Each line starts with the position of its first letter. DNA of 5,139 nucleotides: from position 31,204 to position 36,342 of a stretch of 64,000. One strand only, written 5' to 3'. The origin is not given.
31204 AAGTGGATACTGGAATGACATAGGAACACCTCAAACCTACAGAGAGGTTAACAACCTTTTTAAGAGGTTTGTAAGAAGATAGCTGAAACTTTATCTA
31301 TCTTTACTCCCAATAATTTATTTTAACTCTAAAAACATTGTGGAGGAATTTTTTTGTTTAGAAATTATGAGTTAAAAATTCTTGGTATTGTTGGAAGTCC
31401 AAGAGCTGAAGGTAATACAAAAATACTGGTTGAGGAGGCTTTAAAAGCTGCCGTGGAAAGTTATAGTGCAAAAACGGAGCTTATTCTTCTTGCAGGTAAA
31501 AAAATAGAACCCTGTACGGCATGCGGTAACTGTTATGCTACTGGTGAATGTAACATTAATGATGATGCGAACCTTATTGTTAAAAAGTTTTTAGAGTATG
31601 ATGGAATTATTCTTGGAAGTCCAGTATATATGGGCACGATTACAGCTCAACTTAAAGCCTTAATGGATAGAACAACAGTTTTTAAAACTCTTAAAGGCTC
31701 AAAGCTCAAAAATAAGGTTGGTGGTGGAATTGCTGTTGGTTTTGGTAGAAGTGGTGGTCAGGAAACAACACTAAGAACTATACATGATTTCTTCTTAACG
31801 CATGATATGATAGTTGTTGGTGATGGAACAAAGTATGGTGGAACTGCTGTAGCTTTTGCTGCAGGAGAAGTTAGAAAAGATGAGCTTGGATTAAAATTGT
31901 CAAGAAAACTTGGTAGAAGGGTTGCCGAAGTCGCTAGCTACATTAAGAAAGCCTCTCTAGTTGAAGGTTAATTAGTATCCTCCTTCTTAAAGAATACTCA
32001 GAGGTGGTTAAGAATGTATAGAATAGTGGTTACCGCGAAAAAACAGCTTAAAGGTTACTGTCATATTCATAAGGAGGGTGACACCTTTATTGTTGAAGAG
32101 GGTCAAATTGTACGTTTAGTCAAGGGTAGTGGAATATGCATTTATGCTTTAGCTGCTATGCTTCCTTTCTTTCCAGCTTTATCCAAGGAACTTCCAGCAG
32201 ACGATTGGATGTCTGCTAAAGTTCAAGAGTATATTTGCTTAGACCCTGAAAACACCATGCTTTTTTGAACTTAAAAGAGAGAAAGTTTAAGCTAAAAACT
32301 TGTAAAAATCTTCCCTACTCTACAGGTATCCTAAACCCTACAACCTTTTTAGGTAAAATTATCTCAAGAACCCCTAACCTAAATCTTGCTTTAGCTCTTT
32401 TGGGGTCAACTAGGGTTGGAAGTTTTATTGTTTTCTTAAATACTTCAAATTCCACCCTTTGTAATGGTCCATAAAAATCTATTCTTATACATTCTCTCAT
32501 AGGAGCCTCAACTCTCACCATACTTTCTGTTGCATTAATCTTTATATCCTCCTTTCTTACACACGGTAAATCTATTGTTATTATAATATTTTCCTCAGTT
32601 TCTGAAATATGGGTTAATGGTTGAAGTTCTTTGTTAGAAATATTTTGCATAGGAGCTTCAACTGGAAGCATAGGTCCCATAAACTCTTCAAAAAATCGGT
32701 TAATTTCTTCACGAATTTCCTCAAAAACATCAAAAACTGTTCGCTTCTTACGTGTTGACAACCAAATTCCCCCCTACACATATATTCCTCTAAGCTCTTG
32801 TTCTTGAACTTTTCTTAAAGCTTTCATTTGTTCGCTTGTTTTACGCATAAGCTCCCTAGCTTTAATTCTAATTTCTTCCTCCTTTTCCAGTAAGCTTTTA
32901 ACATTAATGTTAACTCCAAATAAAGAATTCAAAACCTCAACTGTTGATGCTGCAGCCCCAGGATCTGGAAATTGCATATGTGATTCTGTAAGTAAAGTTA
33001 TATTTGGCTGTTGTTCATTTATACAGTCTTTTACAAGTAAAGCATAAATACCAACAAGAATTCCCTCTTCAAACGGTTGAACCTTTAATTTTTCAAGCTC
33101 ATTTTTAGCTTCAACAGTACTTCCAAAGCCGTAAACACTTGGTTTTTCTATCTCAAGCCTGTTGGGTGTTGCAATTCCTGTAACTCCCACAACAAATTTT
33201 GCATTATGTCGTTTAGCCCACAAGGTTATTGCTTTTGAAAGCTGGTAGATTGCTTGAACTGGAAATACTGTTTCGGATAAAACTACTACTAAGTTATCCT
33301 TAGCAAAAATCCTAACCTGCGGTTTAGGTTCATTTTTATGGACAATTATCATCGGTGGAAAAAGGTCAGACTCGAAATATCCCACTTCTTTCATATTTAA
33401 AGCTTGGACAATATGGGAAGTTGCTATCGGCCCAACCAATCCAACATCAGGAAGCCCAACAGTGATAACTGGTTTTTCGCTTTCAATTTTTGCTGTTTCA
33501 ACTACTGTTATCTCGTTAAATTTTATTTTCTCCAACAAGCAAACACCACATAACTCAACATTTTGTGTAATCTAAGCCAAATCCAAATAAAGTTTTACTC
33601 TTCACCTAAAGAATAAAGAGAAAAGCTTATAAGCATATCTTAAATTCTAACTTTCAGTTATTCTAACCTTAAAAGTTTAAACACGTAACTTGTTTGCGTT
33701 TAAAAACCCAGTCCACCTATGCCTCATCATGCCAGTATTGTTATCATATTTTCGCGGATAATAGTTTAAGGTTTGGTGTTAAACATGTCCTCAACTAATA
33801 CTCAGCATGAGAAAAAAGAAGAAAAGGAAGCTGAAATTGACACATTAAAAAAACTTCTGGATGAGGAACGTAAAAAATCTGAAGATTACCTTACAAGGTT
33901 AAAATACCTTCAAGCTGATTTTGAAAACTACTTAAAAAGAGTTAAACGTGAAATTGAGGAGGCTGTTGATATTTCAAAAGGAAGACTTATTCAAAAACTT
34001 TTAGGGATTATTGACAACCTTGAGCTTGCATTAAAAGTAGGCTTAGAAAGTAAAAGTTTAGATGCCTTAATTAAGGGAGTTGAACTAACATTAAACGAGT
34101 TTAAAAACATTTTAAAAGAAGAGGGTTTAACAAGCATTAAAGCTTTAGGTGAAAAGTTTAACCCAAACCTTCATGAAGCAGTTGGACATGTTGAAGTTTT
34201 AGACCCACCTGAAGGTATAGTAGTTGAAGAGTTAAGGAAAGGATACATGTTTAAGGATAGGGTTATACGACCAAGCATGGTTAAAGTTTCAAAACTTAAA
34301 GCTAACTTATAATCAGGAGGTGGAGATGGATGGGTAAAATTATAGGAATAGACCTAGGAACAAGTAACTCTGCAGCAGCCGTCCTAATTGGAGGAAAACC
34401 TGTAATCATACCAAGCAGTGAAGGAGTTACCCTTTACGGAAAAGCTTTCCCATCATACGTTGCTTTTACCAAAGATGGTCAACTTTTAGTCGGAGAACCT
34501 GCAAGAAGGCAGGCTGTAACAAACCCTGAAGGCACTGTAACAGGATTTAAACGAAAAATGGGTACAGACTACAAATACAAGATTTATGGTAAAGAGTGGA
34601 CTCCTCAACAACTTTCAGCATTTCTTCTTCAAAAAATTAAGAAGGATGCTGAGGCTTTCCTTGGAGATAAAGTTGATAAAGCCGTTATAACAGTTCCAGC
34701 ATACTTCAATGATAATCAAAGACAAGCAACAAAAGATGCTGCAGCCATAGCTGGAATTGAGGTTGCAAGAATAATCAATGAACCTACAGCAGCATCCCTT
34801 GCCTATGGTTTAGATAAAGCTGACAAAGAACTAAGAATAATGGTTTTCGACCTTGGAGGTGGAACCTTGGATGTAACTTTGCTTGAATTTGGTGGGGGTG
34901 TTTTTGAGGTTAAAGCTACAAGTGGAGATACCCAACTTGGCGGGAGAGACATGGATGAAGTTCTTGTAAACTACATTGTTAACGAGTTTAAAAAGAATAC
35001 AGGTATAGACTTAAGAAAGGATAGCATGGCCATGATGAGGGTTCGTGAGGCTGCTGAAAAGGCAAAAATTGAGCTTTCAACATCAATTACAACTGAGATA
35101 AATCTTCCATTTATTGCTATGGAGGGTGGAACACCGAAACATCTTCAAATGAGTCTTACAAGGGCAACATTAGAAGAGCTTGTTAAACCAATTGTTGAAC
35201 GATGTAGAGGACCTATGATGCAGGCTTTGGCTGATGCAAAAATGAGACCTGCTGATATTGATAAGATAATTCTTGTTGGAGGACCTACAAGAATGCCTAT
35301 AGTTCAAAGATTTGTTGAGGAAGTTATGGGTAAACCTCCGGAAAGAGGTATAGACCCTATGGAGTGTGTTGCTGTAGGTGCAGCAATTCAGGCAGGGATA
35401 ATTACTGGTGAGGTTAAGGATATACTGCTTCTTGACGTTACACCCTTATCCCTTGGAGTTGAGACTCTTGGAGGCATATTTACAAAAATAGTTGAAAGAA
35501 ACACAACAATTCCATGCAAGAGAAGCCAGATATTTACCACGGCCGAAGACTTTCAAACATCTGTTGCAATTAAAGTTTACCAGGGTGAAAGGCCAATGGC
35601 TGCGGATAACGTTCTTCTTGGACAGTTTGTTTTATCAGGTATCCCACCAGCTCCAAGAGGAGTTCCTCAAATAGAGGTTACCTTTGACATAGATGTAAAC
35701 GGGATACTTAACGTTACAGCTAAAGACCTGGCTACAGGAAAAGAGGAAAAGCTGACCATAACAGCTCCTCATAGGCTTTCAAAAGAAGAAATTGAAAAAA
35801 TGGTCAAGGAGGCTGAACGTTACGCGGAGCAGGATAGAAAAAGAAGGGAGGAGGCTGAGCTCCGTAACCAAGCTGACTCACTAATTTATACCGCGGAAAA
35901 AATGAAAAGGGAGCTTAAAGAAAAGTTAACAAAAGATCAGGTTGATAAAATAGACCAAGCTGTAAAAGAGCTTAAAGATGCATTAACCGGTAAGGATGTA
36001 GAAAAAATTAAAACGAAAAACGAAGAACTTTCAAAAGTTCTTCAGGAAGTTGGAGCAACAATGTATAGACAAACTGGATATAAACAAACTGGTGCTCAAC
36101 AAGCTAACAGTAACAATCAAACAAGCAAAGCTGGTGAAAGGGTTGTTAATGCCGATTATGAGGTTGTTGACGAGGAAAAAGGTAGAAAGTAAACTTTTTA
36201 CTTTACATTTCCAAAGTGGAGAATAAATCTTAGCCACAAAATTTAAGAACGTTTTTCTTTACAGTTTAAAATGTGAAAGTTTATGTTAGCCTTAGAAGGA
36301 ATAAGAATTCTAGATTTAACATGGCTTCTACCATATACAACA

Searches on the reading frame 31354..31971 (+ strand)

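Call 60: search_protein_families(library=pfam, proteins=[window:31354-31971:+], max_evalue=0.00001)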
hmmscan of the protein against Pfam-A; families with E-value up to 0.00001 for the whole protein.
window:31354-31971:+ (205 aa): 2 families
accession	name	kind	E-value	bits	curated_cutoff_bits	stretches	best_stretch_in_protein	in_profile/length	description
PF03358.20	FMN_red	-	3.1e-33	115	24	1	8-159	2-144/152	NADPH-dependent FMN reductase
PF02525.22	Flavodoxin_2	-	8.8e-10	39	27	1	8-111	2-107/198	Flavodoxin-like fold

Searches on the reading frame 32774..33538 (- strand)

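Call 60: search_protein_families(library=pfam, proteins=[window:32774-33538:-], max_evalue=0.00001)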
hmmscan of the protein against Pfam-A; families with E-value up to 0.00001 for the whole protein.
window:32774-33538:- (254 aa): 1 family
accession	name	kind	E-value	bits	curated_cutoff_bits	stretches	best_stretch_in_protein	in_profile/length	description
PF09754.15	PAC2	-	2.1e-43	149.1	25.8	1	27-230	3-214/215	PAC2 family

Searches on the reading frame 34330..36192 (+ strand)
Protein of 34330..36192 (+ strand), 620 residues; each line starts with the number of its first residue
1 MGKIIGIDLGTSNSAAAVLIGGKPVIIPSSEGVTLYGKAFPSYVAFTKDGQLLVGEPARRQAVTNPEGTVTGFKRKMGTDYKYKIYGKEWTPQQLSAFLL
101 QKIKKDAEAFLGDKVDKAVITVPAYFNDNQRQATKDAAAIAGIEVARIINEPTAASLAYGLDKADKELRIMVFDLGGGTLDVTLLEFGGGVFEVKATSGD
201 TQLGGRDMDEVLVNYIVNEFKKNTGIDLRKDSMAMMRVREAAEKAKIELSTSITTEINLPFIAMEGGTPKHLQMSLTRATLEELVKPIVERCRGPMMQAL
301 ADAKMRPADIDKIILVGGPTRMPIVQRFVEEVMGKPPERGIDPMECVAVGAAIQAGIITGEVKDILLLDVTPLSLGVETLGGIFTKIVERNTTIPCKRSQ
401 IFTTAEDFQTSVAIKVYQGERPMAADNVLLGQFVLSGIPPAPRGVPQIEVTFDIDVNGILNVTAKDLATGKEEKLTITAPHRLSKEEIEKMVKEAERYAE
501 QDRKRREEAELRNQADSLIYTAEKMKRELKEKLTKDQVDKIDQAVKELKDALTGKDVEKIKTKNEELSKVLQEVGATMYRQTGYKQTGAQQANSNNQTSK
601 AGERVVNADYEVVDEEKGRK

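Call 16: search_protein_families(library=pfam, proteins=[window:34330-36192:+], max_evalue=0.0001)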
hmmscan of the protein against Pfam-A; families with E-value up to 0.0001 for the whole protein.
window:34330-36192:+ (620 aa): 2 families
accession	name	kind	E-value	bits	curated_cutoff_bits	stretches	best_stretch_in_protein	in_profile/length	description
PF00012.26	HSP70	-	7.1e-228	758.1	20.6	2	84-579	102-598/599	Hsp70 protein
PF06723.19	MreB_Mbl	-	5e-17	62.2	27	1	5-353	4-317/327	MreB/Mbl protein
